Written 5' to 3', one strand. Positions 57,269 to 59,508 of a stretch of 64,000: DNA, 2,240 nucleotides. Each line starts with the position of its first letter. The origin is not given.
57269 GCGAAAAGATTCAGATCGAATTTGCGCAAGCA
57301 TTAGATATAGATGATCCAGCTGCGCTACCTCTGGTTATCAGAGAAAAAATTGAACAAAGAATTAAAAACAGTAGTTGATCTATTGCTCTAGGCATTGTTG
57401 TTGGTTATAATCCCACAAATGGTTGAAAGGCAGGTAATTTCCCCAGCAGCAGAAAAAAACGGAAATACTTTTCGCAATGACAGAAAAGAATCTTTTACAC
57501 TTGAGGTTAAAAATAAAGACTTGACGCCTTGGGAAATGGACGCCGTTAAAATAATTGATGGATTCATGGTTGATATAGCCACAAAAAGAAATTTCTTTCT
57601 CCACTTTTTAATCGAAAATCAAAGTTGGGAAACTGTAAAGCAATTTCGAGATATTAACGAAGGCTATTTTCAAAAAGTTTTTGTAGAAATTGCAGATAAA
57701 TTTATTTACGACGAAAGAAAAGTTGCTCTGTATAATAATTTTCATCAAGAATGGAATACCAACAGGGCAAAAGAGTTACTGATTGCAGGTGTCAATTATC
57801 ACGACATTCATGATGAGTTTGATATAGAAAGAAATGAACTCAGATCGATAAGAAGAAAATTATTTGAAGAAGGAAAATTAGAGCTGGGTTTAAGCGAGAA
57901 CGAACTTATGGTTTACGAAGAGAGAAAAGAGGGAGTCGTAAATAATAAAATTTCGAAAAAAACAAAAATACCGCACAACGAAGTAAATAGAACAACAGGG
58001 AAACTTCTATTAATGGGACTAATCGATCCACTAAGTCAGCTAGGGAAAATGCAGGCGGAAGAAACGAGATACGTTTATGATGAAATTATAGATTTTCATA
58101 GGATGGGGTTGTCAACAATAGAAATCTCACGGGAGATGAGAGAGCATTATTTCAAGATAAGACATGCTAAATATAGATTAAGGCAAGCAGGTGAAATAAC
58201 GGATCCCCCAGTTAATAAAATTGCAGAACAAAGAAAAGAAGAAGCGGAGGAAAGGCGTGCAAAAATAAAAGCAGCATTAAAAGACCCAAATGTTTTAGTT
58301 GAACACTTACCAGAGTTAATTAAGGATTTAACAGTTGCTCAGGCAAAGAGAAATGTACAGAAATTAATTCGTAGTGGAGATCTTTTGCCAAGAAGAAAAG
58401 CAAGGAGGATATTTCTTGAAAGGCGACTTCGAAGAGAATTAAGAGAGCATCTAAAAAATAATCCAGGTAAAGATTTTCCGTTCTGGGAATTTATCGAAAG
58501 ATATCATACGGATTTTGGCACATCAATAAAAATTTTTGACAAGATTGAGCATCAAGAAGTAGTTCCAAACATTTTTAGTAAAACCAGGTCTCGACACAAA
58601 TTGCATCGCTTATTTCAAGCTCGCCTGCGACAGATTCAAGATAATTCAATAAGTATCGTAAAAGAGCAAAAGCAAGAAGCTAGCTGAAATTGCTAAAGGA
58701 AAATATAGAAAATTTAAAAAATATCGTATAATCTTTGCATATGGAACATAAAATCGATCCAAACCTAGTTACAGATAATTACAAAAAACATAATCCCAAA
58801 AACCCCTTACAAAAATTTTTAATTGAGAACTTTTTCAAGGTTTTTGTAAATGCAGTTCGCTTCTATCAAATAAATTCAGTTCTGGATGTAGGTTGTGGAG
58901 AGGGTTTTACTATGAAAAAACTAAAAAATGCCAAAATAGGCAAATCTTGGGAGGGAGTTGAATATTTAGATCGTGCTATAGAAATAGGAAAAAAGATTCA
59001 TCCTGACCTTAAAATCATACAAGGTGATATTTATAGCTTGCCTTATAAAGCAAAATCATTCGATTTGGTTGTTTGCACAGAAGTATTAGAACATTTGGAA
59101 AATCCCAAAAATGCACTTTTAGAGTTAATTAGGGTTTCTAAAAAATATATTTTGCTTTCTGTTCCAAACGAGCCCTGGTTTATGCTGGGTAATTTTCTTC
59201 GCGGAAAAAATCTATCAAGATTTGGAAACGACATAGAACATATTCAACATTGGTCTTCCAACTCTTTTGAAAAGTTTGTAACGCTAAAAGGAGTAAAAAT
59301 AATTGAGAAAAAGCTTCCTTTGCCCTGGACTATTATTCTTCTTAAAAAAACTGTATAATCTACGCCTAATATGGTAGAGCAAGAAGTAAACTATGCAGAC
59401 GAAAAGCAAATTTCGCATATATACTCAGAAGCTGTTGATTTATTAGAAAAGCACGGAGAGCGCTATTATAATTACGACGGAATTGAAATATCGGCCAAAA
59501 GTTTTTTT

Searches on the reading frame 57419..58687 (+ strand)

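Call 73: search_protein_families(library=pfam, proteins=[window:57419-58687:+], max_evalue=0.001)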
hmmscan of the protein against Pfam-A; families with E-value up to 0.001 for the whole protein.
window:57419-58687:+ (422 aa): 1 family
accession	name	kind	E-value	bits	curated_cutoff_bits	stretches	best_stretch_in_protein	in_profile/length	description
PF01978.25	TrmB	-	0.00028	21.1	25.6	1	155-203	3-53/68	Sugar-specific transcriptional regulator TrmB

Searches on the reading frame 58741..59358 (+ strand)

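Call 73: search_protein_families(library=pfam, proteins=[window:58741-59358:+], max_evalue=0.001)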
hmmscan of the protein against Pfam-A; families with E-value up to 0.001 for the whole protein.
window:58741-59358:+ (205 aa): 7 families
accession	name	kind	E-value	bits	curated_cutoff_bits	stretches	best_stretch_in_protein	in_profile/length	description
PF08241.18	Methyltransf_11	-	1.7e-17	64.2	21.2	1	48-135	1-89/95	Methyltransferase domain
PF13489.12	Methyltransf_23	-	4.1e-15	56.3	27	1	45-188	24-162/164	Methyltransferase domain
PF13649.12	Methyltransf_25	-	2.6e-14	54.1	27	1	47-134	1-94/97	Methyltransferase domain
PF13847.12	Methyltransf_31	-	6.2e-14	52.4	27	1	46-139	6-107/145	Methyltransferase domain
PF07021.18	MetW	-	1.5e-11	44.7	21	1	46-144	16-112/193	Methionine biosynthesis protein MetW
PF08242.18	Methyltransf_12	-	7.9e-09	36.6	30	1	48-131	1-90/98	Methyltransferase domain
PF05401.17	NodS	-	0.00064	20.1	24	1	41-122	41-122/201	Nodulation protein S (NodS)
